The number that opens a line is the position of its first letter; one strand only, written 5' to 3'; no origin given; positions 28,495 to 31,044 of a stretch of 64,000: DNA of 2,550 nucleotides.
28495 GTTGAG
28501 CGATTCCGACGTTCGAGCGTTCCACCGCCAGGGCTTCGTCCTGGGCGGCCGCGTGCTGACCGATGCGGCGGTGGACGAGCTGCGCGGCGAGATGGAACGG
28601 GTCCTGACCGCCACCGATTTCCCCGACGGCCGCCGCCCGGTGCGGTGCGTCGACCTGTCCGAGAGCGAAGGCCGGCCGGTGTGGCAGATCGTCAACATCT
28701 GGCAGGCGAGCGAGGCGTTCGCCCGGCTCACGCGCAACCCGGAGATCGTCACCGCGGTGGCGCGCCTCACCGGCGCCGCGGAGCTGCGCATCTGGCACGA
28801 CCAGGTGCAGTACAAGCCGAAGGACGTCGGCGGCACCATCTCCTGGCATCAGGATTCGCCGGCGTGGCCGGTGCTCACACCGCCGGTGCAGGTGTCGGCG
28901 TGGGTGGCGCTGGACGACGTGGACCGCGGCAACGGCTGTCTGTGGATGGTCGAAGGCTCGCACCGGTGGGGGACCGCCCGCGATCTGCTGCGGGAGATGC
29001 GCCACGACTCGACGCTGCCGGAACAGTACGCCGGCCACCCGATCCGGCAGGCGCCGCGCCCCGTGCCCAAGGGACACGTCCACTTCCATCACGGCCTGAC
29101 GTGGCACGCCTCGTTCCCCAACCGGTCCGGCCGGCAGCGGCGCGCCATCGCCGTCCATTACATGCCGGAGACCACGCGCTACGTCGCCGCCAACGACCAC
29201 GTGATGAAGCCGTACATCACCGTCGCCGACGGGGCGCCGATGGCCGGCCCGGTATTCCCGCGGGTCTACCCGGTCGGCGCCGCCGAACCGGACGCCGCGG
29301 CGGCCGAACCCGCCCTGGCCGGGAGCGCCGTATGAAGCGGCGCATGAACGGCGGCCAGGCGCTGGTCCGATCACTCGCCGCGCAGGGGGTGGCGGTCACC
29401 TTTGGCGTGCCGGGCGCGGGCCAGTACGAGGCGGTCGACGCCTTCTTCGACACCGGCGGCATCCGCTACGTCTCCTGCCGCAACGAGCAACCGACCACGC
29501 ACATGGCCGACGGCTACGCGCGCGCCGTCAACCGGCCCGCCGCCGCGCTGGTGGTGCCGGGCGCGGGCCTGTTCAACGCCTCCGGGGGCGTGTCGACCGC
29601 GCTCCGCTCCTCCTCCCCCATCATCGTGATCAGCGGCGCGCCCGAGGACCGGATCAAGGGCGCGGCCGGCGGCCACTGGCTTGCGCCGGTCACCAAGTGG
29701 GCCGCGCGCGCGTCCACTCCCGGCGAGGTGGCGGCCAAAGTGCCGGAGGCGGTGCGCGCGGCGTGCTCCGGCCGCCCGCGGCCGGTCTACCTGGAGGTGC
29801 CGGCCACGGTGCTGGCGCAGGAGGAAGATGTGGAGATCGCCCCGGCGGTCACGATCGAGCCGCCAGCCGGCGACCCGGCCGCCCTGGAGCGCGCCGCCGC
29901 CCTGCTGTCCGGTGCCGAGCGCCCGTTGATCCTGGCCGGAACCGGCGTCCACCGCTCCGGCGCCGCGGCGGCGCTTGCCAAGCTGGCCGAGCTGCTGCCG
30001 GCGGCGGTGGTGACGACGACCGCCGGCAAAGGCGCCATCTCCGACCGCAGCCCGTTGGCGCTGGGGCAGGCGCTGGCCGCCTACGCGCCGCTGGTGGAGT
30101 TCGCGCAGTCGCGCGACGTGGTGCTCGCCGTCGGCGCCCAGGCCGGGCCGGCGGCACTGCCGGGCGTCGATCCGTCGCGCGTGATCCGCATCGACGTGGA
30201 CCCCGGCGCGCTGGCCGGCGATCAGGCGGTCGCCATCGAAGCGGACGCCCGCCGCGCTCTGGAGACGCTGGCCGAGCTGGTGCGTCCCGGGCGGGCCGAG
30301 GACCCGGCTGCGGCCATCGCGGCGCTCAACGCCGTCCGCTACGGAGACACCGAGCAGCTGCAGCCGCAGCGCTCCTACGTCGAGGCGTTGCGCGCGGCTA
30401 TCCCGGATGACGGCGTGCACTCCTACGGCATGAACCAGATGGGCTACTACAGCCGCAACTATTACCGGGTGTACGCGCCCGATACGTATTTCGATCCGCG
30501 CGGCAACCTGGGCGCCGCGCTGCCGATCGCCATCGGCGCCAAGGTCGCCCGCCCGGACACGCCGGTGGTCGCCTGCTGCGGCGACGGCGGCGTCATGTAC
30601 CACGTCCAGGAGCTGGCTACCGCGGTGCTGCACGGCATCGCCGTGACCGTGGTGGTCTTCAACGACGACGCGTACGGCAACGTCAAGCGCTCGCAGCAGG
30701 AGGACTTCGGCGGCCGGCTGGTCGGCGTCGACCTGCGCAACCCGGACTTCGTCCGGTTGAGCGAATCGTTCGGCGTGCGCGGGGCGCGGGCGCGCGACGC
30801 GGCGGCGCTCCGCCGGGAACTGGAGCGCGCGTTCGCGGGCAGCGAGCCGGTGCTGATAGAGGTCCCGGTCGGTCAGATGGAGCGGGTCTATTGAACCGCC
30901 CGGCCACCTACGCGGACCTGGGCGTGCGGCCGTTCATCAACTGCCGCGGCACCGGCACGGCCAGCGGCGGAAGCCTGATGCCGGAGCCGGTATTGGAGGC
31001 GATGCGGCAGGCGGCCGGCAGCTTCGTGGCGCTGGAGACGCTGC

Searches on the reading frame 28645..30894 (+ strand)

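Call 44: search_protein_families(library=pfam, proteins=[window:28645-30894:+], max_evalue=0.001)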
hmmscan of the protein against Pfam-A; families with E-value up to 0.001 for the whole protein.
window:28645-30894:+ (749 aa): 3 families
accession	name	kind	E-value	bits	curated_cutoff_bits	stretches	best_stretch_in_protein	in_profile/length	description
PF02775.26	TPP_enzyme_C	-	1.5e-37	129.2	21.9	1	601-740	7-151/151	Thiamine pyrophosphate enzyme, C-terminal TPP binding domain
PF02776.23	TPP_enzyme_N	-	5.6e-28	97.6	26.8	1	234-339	1-106/119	Thiamine pyrophosphate enzyme, N-terminal TPP binding domain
PF00205.28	TPP_enzyme_M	-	6.1e-25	88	30.4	1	414-542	1-137/137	Thiamine pyrophosphate enzyme, central domain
